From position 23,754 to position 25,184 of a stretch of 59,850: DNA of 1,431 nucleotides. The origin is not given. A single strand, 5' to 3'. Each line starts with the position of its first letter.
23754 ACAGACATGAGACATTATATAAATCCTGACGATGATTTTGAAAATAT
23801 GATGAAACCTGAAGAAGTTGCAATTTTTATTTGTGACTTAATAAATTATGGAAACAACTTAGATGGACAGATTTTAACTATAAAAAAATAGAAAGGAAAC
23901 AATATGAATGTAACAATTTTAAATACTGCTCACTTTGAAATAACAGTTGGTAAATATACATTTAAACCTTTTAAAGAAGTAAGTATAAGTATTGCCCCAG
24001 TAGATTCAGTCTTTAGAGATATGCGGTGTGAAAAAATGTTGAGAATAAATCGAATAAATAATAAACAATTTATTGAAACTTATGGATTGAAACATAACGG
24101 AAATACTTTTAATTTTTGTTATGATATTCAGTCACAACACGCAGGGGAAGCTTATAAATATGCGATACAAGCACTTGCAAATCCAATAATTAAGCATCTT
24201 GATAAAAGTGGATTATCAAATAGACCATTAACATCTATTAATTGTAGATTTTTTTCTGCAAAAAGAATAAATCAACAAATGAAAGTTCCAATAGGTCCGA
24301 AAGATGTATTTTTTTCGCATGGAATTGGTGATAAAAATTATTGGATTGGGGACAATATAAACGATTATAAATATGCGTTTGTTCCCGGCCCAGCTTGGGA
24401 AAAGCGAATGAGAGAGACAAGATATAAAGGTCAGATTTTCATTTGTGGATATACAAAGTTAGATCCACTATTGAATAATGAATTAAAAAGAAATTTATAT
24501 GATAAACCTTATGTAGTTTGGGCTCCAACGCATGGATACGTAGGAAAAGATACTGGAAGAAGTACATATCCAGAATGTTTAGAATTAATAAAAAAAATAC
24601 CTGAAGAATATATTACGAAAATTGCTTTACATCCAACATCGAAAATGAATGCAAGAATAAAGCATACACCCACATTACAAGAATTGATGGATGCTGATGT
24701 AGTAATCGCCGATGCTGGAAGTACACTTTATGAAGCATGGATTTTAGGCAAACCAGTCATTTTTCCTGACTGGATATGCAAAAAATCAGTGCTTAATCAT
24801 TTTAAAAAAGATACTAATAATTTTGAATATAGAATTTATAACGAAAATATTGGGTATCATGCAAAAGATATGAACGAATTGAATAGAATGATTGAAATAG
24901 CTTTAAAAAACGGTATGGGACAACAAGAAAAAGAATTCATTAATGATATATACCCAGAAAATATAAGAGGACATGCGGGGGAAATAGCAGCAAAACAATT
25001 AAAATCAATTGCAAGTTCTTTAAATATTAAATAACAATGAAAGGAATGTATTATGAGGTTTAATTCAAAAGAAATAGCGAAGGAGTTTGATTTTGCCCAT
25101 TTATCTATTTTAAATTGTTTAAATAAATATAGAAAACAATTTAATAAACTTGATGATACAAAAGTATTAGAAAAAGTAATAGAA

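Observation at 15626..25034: Glycopolymer (amino-sugar / pyruvyl / ribitol-phosphate) island sitting between head-assembly and capsid genes of a phage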

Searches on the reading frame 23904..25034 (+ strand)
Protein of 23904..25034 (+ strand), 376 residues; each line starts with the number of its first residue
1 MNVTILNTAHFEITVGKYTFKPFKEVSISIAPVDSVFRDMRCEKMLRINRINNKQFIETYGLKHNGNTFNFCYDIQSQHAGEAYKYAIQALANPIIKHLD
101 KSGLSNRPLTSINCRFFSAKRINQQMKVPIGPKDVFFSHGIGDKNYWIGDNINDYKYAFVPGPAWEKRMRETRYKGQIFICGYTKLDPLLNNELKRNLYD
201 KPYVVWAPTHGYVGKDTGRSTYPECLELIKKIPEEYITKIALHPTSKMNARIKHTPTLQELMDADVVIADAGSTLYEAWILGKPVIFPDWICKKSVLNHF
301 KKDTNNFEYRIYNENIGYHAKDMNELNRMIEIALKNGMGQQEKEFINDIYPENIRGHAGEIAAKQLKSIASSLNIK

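Call 4: search_protein_families(library=pfam, proteins=[window:23904-25034:+], max_evalue=0.01)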
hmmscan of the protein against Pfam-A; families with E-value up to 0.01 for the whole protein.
window:23904-25034:+ (376 aa): 0 families

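Call 10: search_protein_families(library=ncbifam, proteins=[window:23904-25034:+], max_evalue=0.01)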
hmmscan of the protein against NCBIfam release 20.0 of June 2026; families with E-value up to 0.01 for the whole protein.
window:23904-25034:+ (376 aa): 1 family
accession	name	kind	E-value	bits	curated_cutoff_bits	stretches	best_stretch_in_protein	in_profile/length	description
NF041711.1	TagprimaseTarB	equivalog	0.00075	18.8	500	1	230-315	235-322/362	teichoic acid glycerol-phosphate primase TarB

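Call 11: find_encoding_contigs(protein=window:23904-25034:+, flank=10000, max_places=8)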
Protein window:23904-25034:+ (376 aa): 1 contig read that carries it; 1 place shown.
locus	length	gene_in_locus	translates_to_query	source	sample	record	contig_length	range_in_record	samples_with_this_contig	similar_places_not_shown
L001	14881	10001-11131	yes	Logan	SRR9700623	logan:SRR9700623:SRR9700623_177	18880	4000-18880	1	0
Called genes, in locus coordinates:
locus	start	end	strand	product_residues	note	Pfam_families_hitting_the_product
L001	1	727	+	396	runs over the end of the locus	PF06152:Phage_min_cap2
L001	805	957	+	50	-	-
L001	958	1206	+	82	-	-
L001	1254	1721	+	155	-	-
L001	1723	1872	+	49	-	PF02719:Polysacc_synt_2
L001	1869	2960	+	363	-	PF01041:DegT_DnrJ_EryC1, PF01053:Cys_Met_Meta_PP (weak), PF00155:Aminotran_1_2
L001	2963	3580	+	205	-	PF03102:NeuB (faint)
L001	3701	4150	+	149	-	-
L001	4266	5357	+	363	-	PF00037:Fer4 (weak), PF12797:Fer4_2 (faint), PF12837:Fer4_6 (faint), PF12838:Fer4_7, PF13183:Fer4_8 (faint), PF13187:Fer4_9, PF14697:Fer4_21, PF04432:FrhB_FdhB_C, +2 more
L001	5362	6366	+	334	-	PF04230:PS_pyruv_trans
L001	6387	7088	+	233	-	PF00535:Glycos_transf_2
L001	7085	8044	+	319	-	PF13489:Methyltransf_23 (weak), PF13847:Methyltransf_31 (weak)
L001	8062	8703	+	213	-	PF05704:Caps_synth, PF04488:Gly_transf_sug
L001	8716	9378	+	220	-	PF01128:IspD, PF12804:NTP_transf_3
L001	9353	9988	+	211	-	PF00106:adh_short, PF08659:KR (faint), PF13561:adh_short_C2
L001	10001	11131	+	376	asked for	-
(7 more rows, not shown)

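Call 14: find_related_loci(query=window:23904-25034:+, collection=viral_contigs, flank=10000)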
Query window:23904-25034:+ (376 aa) in viral_contigs; peptide patterns used: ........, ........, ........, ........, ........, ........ (x = any residue, [..] = any of these).
14 stretches matched a pattern; 12 encode a relative of the query (tblastn E <= 1e-3); 12 distinct loci.
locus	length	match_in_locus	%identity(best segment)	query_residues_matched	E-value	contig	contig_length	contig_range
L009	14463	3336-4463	74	1-376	0e+0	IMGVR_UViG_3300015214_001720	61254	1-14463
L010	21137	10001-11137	54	1-374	1e-136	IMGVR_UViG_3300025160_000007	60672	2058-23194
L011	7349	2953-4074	52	1-373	3e-131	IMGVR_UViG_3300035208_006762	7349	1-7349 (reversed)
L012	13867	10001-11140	52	1-369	1e-128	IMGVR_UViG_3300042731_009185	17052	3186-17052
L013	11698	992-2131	52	1-369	1e-128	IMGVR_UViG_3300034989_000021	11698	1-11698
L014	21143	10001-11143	52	1-373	1e-122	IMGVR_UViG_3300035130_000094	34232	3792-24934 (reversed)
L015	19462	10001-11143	51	1-373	2e-122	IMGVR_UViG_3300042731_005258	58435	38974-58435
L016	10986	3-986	55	52-374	2e-119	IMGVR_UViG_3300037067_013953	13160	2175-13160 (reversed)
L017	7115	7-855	60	87-369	2e-116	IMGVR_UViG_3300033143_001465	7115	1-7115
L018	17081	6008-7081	51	3-369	6e-116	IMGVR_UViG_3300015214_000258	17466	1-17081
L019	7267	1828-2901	51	3-369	6e-116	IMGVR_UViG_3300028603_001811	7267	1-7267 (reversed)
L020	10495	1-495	69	212-376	3e-73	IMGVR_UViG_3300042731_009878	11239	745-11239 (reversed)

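Call 20: find_homologous_proteins(query=window:23904-25034:+, max_evalue=0.001)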
Query window:23904-25034:+ (376 aa): 345 proteins with E <= 0.001 among 1414 candidates; the best 120 are listed.
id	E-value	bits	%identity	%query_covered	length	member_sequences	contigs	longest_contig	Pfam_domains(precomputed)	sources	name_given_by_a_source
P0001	6.1e-260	880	100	100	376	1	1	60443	-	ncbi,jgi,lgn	-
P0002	1.6e-199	681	75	100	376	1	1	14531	-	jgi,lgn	jgi:hypothetical protein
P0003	1.2e-195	668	74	100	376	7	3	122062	-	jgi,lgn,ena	-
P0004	6.3e-188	643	72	100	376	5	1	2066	-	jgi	-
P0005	3.6e-187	640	71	100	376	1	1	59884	-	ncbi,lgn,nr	ncbi:MAG: hypothetical protein JXB50_07905 [Spirochaetes bacterium]|nr:hypothetical protein [Spiroch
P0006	3.9e-186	637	71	100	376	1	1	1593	-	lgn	-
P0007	4.4e-185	633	70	100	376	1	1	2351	-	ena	-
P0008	2.9e-177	607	70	98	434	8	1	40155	-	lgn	-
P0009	1.2e-174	599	69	99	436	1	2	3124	-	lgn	-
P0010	3.0e-169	581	66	99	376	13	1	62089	-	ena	-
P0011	3.0e-168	578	65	99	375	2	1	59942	-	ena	-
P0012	1.7e-167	575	64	100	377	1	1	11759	-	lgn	-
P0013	7.9e-165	567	63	99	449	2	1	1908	-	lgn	-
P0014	1.1e-164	566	63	100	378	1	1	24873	-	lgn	-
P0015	6.0e-164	564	64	100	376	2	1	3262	-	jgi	jgi:hypothetical protein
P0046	1.6e-142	493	57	100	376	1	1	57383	-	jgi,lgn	jgi:hypothetical protein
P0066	1.4e-133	464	55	99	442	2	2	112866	-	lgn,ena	-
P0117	4.2e-119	416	48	99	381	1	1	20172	-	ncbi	-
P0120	2.7e-118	413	50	99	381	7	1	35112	-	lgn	-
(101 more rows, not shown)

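Call 22: search_solved_structures(query=A1, max_evalue=10, show_alignments=2)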
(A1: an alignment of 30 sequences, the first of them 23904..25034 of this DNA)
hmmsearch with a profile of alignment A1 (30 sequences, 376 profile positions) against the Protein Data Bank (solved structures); distinct sequences matched with E-value up to 10: 7.
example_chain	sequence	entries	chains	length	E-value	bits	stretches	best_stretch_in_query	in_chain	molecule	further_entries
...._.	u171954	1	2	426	0.68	12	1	31-157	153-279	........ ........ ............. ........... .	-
5cx4_A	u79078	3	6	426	0.68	12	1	31-157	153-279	multiple inositol polyphosphate histidine phosphatase 1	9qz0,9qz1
9qyx_A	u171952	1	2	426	0.68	12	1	31-157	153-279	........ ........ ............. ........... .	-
9qz2_A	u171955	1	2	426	0.68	12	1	31-157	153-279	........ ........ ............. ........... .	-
4fdt_A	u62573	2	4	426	0.68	12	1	31-157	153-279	Putative multiple inositol polyphosphate histidine phosphatase 1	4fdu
5cu7_A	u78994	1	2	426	0.69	12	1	31-157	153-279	multiple inositol polyphosphate histidine phosphatase 1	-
9qz3_A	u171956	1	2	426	0.69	12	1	31-157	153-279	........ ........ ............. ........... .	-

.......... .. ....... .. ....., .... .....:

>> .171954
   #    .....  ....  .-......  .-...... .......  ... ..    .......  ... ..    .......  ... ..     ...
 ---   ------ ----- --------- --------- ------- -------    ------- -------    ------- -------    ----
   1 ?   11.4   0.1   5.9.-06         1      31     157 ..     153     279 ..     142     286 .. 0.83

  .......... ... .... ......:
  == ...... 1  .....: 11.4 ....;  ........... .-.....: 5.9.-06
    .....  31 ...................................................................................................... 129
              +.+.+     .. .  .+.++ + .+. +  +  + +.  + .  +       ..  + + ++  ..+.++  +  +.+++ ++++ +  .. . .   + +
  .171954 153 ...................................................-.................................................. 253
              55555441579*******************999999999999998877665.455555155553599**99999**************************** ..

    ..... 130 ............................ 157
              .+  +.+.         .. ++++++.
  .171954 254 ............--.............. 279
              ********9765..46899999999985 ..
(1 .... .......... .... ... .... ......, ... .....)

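Call 29: predict_structure(alignment_id=A1)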
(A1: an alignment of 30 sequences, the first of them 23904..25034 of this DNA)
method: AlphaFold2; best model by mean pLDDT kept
length: 376 residues; sequences in the alignment: 30
mean_pLDDT: 91.1   pTM: 0.88
mean pLDDT of the five models: 91.1, 90.9, 90.7, 90.3, 88.6
residues with pLDDT >= 90: 289; 70-90: 68; 50-70: 19; < 50: 0
segments of 3 or more residues with pLDDT < 50: none
pLDDT, mean of each block of 10 residues (from residue 1): 94 95 94 89 93 92 92 77 81 97 94 95 89 95 84 96 95 96 95 91 91 62 91 96 76 76 94 92 96 91 93 96 98 96 95 96 98 91
secondary structure, 60 per line:
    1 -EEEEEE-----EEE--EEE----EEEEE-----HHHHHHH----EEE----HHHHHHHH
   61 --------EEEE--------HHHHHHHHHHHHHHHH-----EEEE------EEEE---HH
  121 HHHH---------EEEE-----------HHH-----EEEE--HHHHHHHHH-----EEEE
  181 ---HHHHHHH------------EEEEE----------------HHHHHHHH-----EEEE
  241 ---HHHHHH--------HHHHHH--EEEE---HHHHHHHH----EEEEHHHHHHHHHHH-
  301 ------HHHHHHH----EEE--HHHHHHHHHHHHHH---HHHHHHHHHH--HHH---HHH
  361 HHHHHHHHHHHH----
elements in order: E2-7 E13-15 E18-20 E25-29 H35-41 E46-48 H53-60 E69-72 H81-96 E102-105 E112-115 H119-124 E134-137 E157-160 H163-171 E177-180 H184-190 E203-207 H224-231 E237-240 H244-249 H258-263 E266-269 H273-280 E285-288 H289-299 H307-313 E318-320 H323-336 H340-349 H358-372

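Call 31: fold_search(model_id=the predicted structure, library=pdb)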
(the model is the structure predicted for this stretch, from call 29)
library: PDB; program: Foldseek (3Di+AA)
matches with E <= 10: 734; with E <= 0.001: 114
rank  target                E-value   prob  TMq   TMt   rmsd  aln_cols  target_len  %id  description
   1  3l7m_A                4.0e-09  1.00  0.52  0.48   7.9       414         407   13  Structure of the Wall Teichoic Acid Polymerase TagF, H548A (released 2010-04-28)
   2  3l7j_D                4.8e-09  1.00  0.53  0.49   7.7       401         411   14  Structure of the Wall Teichoic Acid Polymerase TagF, H444N variant (released 2010-04-28)
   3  3l7l_D                7.9e-09  1.00  0.49  0.47   8.1       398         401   13  Structure of the Wall Teichoic Acid Polymerase TagF, H444N + CDPG (30 minute soak) (released 2010-04-28)
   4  3l7j_C                8.9e-09  1.00  0.53  0.49   7.6       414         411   14  Structure of the Wall Teichoic Acid Polymerase TagF, H444N variant (released 2010-04-28)
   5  3l7m_D                1.1e-08  1.00  0.53  0.49   7.6       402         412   15  Structure of the Wall Teichoic Acid Polymerase TagF, H548A (released 2010-04-28)
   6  3l7k_B                1.6e-08  1.00  0.50  0.47   7.8       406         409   14  Structure of the Wall Teichoic Acid Polymerase TagF, H444N + CDPG (15 minute soak) (released 2010-04-28)
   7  3l7m_B                2.5e-08  1.00  0.50  0.47   8.0       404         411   14  Structure of the Wall Teichoic Acid Polymerase TagF, H548A (released 2010-04-28)
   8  3l7i_D                2.8e-08  1.00  0.53  0.50   6.8       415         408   13  Structure of the Wall Teichoic Acid Polymerase TagF (released 2010-04-28)
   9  3l7j_B                5.7e-08  1.00  0.54  0.50   7.0       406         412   13  Structure of the Wall Teichoic Acid Polymerase TagF, H444N variant (released 2010-04-28)
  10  8qoy                  6.1e-08  1.00  0.52  0.22   6.9       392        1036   13  Capsular polysaccharide synthesis multienzyme of Actinobacillus Pleuropneumoniae serotype 3 (released 2024-07-03)
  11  3l7j_A                6.9e-08  1.00  0.51  0.47   7.8       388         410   14  Structure of the Wall Teichoic Acid Polymerase TagF, H444N variant (released 2010-04-28)
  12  3l7k_D                6.9e-08  1.00  0.47  0.45   8.8       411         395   12  Structure of the Wall Teichoic Acid Polymerase TagF, H444N + CDPG (15 minute soak) (released 2010-04-28)
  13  8va1_A                1.1e-07  1.00  0.50  0.36  13.8       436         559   14  S. aureus TarL H300N in complex with CDP-ribitol (single tetramer) (released 2024-04-03)
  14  8xsg                  1.7e-07  1.00  0.43  0.46   7.5       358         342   10  Crystal structure of the Actinobacillus minor NM305 glucosyltransferase in complex with UDP (released 2025-01-15)
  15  8va1_D                3.3e-07  1.00  0.49  0.35  12.2       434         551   13  S. aureus TarL H300N in complex with CDP-ribitol (single tetramer) (released 2024-04-03)
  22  8va1_B                3.5e-06  1.00  0.51  0.36  12.7       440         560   15  S. aureus TarL H300N in complex with CDP-ribitol (single tetramer) (released 2024-04-03)
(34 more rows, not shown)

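Call 38: search_protein_families(library=phrogs, proteins=[window:23904-25034:+], max_evalue=0.01)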
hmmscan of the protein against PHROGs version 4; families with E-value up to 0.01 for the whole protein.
window:23904-25034:+ (376 aa): 0 families

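Call 39: find_related_loci(query=A1, collection=genome_contigs, flank=10000)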
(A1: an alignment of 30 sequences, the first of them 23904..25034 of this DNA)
Query A1 (376 aa) in genome_contigs; peptide patterns used: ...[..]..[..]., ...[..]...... (x = any residue, [..] = any of these).
47 stretches matched a pattern; 13 encode a relative of the query (tblastn E <= 1e-3); 13 distinct loci.
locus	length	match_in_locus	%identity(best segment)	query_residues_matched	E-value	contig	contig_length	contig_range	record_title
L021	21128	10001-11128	71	1-376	0e+0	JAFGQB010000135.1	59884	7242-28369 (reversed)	MAG: Spirochaetes bacterium isolate Zod_Metabat.719 k87_3190958, whole genome shotgun sequence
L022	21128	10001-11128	59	1-375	4e-153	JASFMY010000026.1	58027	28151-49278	MAG: Ignavibacteria bacterium isolate D0817S12remetaG_Bin_1194 D0817S12remetaG_FD_scaffold_27_c1, whole genome shotgun s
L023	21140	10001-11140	59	1-373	4e-151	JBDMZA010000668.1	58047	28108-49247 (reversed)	MAG: Clostridiales bacterium isolate NRS2.bin.1 k97_648134, whole genome shotgun sequence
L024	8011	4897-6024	57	1-375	1e-147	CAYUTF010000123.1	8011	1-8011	MAG TPA_asm: uncultured archaeon isolate binchicken_co196_315 genome assembly, contig: NODE_11978_length_8011_cov_13.968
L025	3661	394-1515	53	2-373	5e-133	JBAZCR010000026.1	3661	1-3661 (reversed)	MAG: Candidatus Pacearchaeota archaeon isolate SO_2017_LW2_78 scaffold_54124_c1_LW138R_2017, whole genome shotgun sequen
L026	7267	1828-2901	51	3-369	7e-116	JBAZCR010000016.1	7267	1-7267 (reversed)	MAG: Candidatus Pacearchaeota archaeon isolate SO_2017_LW2_78 scaffold_21898_c1_LW138R_2017, whole genome shotgun sequen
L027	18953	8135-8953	40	84-369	2e-59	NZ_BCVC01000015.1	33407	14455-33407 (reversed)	Lederbergia lenta NBRC 16444, whole genome shotgun sequence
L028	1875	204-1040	36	70-367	1e-56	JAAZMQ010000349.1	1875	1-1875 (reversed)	MAG: Bacteroidales bacterium isolate AS23ysBPME_91 332822_AS23, whole genome shotgun sequence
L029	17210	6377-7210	36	81-370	3e-53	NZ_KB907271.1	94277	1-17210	Paenibacillus fonticola DSM 21315 G358DRAFT_scaffold00027.27, whole genome shotgun sequence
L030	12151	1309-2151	36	82-371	3e-52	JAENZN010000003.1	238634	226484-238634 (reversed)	MAG: Syntrophomonas sp. isolate BM5_bin.8 BM5_bin8_NODE_17_length_238634_cov_78.442202, whole genome shotgun sequence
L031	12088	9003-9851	34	82-371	9e-48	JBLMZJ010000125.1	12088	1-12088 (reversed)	MAG: Deltaproteobacteria bacterium isolate MAG206 PRJNA951521_bin62_renamed_124, whole genome shotgun sequence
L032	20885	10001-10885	32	88-372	3e-42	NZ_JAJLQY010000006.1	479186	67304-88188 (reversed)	Actinocorallia sp. API 0066 6, whole genome shotgun sequence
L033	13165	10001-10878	33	80-370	5e-32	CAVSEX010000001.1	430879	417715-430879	MAG: uncultured Actinomycetota bacterium isolate MFD01916.bin.1.7 genome assembly, contig: contig_12449, whole genome sh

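Call 45: search_protein_families(library=pfam, proteins=[L027:6256-7317:+, L027:7335-8051:+, L027:8096-8971:+, L027:9024-10331:+, L027:10368-12929:+, L032:4939-6255:+, L032:7641-8516:+, L032:9806-10906:+, L032:13009-15369:+, L032:15366-18569:+], max_evalue=0.001)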
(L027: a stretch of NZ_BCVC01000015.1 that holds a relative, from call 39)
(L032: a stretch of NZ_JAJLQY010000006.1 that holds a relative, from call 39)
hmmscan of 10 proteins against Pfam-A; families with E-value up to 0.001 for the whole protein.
L027:6256-7317:+ (353 aa): 2 families
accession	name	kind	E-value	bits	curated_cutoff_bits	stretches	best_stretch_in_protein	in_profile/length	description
PF13685.12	Fe-ADH_2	-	7.3e-26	91.4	28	1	26-166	8-149/149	Iron-containing alcohol dehydrogenase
PF00465.25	Fe-ADH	-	1.9e-12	47.6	31.3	1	26-158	12-167/168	Iron-containing alcohol dehydrogenase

L027:7335-8051:+ (238 aa): 3 families
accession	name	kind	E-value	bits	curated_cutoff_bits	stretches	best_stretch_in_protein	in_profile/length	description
PF00483.29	NTP_transferase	-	6.1e-08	33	21.2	1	5-120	4-122/245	Nucleotidyl transferase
PF12804.13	NTP_transf_3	-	3.8e-07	30.9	27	1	5-109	3-96/160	MobA-like NTP transferase domain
PF01128.25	IspD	-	0.00067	19.9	27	0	4-61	4-59/221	2-C-methyl-D-erythritol 4-phosphate cytidylyltransferase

L027:8096-8971:+ (291 aa): 1 family
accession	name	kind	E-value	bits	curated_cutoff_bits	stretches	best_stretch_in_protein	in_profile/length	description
PF02350.25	Epimerase_2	-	5.3e-06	26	30.6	0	87-130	125-169/347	UDP-N-acetylglucosamine 2-epimerase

L027:9024-10331:+ (435 aa): 1 family
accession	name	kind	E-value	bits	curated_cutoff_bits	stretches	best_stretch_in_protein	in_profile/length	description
PF00535.33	Glycos_transf_2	-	4.1e-18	66.3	23.3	1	11-172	1-163/168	Glycosyl transferase family 2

L027:10368-12929:+ (853 aa): 7 families
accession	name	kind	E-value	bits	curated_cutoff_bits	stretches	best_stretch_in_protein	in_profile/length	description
PF00534.26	Glycos_transf_1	-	2.5e-24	86.2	26.4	1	463-620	15-170/172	Glycosyl transferases group 1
PF00535.33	Glycos_transf_2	-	1.4e-22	80.8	23.3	1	6-173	1-168/168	Glycosyl transferase family 2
PF13692.12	Glyco_trans_1_4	-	3.6e-20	73.1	27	1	464-608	3-142/142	Glycosyl transferases group 1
PF13641.12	Glyco_tranf_2_3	-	5.2e-16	59.8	27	1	6-217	4-218/230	Glycosyltransferase like family 2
PF10111.15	Glyco_tranf_2_2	-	2.9e-10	40.5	27.3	1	17-195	14-201/276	Glycosyltransferase like family 2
PF13632.12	Glyco_trans_2_3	-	2.2e-05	24.8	27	1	83-216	2-129/198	Glycosyl transferase family group 2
PF13712.12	Glyco_tranf_2_5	-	2.3e-05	24.7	27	1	62-205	36-182/210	Glycosyltransferase like family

L032:4939-6255:+ (438 aa): 1 family
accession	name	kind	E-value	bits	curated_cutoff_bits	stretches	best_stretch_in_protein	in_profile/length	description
PF05133.19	SPP1_portal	-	2.5e-25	89.7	25.5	1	58-410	43-408/416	Phage portal protein, SPP1 Gp6-like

L032:7641-8516:+ (291 aa): 1 family
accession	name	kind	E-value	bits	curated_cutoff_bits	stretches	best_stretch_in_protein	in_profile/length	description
PF11651.14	P22_CoatProtein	-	4.8e-05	22.7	24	1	17-210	20-215/423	P22 coat protein - gene protein 5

L032:9806-10906:+ (366 aa): 0 families

L032:13009-15369:+ (786 aa): 1 family
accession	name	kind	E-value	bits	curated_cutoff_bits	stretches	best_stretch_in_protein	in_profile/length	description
PF10145.14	PhageMin_Tail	-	6.6e-24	85.3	33.2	1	116-292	28-201/201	Phage-related minor tail protein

L032:15366-18569:+ (1067 aa): 0 families
